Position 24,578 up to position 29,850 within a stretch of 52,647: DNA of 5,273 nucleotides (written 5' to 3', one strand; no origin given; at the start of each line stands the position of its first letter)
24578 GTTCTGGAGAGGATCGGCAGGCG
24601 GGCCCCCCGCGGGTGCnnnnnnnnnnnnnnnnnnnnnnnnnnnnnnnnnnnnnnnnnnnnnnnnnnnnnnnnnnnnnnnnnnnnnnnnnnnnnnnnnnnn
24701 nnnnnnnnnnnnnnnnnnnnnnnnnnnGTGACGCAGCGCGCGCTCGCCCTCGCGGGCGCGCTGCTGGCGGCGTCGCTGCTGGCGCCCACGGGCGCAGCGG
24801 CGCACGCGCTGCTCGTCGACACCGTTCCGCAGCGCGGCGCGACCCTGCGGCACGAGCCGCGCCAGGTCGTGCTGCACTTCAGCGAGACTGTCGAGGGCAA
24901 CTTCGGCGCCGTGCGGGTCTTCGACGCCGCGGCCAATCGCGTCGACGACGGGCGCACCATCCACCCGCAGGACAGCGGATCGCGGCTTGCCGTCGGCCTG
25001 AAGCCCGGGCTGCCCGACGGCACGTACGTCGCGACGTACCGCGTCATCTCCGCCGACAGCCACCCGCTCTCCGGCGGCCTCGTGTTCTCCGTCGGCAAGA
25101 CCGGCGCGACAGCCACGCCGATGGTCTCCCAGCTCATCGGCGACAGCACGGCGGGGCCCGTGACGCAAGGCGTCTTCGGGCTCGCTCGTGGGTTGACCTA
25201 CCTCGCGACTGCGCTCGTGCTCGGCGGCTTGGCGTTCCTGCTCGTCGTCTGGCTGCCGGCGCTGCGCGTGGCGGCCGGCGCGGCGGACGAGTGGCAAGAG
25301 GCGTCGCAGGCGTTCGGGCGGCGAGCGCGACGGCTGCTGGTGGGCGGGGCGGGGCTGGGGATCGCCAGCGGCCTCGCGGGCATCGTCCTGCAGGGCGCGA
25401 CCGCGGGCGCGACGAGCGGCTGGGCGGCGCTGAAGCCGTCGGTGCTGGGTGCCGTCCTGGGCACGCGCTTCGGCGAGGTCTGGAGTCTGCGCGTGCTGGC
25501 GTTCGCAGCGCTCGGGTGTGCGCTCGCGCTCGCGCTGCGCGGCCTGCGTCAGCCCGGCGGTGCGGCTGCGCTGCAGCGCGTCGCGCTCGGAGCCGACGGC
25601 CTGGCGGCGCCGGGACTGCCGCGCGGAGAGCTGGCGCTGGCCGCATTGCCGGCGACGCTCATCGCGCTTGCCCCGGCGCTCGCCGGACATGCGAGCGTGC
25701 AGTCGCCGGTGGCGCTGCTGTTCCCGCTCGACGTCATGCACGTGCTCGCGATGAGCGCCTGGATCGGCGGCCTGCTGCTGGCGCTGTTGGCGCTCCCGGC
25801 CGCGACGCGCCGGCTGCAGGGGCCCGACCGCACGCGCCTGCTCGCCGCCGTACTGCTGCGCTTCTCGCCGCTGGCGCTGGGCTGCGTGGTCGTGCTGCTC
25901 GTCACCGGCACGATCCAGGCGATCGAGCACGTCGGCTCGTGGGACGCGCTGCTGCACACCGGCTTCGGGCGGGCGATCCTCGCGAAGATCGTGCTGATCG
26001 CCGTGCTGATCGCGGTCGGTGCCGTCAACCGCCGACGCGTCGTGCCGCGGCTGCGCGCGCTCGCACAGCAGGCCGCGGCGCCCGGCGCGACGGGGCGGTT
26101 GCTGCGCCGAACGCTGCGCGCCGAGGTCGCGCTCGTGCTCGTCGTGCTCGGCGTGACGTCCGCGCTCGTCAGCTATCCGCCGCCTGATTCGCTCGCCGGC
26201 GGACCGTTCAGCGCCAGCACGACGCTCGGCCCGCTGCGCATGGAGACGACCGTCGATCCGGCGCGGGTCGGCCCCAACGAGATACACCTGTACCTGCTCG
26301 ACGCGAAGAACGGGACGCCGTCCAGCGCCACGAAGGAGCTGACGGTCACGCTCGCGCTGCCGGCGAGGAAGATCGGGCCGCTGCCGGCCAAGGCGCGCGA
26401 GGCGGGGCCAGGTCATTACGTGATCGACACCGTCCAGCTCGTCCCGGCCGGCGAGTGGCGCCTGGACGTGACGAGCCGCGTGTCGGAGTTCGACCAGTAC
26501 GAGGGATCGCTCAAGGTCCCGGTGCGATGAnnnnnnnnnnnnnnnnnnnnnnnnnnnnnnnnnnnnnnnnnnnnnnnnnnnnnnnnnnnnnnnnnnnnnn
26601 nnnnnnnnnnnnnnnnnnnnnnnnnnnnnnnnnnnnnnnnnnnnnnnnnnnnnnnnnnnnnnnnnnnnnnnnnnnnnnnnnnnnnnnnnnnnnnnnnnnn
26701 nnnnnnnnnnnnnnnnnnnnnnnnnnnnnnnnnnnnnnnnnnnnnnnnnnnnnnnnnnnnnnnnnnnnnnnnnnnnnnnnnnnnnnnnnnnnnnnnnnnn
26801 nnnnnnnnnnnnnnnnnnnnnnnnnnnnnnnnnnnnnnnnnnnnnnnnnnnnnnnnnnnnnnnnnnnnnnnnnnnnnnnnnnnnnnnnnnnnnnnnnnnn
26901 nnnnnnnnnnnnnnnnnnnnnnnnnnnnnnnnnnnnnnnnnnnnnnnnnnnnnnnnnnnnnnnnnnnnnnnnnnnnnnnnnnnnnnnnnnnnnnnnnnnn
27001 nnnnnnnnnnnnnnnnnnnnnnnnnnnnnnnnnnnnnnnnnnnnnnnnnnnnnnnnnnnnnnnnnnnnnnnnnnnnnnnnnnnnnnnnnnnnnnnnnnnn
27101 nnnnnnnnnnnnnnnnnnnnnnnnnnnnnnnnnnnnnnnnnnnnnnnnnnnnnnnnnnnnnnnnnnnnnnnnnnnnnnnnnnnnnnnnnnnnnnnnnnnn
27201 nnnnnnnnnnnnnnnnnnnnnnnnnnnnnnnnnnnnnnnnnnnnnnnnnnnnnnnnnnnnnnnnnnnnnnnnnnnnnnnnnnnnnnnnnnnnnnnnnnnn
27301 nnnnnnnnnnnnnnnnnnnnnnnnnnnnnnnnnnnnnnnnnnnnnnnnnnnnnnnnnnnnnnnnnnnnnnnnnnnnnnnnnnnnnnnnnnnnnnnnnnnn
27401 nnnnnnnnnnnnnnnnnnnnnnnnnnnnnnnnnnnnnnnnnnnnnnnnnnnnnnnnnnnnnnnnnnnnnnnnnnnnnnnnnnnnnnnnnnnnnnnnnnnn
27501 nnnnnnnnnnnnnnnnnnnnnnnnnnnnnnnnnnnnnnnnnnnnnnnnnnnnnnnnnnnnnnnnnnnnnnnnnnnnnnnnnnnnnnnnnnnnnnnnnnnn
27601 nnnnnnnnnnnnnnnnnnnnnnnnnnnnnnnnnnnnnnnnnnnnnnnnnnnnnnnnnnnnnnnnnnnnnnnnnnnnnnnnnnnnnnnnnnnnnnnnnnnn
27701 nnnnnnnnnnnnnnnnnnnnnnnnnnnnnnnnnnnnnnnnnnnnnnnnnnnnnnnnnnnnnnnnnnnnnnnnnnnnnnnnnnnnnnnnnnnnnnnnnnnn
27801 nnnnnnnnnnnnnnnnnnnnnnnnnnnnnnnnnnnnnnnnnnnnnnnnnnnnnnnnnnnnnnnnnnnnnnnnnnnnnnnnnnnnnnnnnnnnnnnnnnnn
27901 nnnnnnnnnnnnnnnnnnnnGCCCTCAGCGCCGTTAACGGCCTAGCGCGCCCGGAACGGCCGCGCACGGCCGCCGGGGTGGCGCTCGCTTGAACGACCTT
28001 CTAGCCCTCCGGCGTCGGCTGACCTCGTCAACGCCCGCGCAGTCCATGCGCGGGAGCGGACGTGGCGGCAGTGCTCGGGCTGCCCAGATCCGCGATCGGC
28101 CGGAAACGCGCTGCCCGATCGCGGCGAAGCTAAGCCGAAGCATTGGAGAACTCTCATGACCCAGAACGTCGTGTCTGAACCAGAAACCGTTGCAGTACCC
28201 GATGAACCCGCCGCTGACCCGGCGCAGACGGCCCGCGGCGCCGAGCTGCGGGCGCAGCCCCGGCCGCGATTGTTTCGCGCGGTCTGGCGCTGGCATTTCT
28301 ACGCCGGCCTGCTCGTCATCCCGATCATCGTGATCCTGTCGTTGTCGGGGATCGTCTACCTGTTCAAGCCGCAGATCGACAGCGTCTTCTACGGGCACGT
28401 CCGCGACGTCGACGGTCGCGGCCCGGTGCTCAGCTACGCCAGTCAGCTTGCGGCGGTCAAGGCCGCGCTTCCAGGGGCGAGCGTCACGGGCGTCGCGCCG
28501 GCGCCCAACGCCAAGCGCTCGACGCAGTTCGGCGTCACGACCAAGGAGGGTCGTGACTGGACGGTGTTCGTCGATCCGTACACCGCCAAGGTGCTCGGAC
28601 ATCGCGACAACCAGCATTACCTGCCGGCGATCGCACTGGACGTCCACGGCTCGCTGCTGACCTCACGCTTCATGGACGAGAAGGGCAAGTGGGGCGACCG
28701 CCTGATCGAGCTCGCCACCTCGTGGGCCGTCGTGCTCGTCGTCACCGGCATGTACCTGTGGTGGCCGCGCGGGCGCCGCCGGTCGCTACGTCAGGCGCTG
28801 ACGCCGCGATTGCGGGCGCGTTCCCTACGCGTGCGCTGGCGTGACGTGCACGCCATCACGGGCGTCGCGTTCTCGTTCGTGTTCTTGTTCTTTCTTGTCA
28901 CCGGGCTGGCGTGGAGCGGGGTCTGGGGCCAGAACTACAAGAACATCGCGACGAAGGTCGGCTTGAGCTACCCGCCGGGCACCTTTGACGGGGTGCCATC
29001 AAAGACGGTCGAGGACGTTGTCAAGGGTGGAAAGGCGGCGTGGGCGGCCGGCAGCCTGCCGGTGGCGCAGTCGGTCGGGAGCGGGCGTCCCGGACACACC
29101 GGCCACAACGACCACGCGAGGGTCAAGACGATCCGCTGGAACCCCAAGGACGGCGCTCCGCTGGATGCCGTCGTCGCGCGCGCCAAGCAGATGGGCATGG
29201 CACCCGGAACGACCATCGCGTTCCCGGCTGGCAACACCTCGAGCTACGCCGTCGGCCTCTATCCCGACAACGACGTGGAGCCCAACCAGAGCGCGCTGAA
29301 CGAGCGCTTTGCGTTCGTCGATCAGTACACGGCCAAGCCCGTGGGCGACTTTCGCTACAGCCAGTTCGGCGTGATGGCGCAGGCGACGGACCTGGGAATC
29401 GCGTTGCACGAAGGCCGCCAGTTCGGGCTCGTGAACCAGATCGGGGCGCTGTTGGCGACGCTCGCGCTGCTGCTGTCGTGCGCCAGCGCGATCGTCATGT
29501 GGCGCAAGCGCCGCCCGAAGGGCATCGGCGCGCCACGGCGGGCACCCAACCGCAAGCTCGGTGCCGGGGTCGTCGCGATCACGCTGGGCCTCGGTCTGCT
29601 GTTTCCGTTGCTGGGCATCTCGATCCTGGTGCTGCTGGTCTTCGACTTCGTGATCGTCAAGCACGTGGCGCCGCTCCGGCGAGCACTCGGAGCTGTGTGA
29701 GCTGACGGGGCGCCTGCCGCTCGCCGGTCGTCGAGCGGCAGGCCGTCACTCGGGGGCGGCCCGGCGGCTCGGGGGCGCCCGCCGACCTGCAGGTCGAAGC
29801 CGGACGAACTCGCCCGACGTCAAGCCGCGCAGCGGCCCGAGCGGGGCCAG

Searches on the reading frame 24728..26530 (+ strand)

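Call 59: search_protein_families(library=pfam, proteins=[window:24728-26530:+], max_evalue=0.00001)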
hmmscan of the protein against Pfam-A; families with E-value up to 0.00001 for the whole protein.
window:24728-26530:+ (600 aa): 2 families
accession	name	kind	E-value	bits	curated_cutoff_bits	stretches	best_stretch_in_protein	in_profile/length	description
PF05425.18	CopD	-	3.9e-22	79.1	32.1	1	374-480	2-105/105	Copper resistance protein D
PF04234.18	CopC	-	4.7e-20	72.8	23.3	1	26-122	1-92/92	CopC domain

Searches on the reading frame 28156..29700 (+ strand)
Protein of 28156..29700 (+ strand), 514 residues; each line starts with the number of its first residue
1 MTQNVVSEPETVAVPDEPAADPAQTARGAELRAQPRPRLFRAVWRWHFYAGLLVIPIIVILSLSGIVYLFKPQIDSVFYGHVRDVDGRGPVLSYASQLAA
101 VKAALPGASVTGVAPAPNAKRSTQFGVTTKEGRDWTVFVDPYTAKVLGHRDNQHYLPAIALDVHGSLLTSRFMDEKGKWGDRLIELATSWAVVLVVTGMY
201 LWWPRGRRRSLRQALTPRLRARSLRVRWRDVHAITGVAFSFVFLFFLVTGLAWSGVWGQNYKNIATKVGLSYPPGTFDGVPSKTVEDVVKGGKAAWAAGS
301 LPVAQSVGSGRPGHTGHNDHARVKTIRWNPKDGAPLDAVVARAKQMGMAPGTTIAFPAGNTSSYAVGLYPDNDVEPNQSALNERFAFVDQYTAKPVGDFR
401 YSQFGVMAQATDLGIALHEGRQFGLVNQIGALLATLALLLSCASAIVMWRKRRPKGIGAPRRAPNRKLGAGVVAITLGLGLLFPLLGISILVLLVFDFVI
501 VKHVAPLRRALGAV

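Call 7: search_protein_families(library=pfam, proteins=[window:28156-29700:+], max_evalue=0.001)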
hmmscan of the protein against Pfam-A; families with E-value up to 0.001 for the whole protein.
window:28156-29700:+ (514 aa): 2 families
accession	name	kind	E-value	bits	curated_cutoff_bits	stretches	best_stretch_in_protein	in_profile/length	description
PF03929.21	PepSY_TM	-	1.1e-61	209.7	28.8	1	44-452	1-295/295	PepSY-associated TM region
PF03413.25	PepSY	-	3.4e-08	34.1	24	1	92-149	2-59/60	Peptidase propeptide and YPEB domain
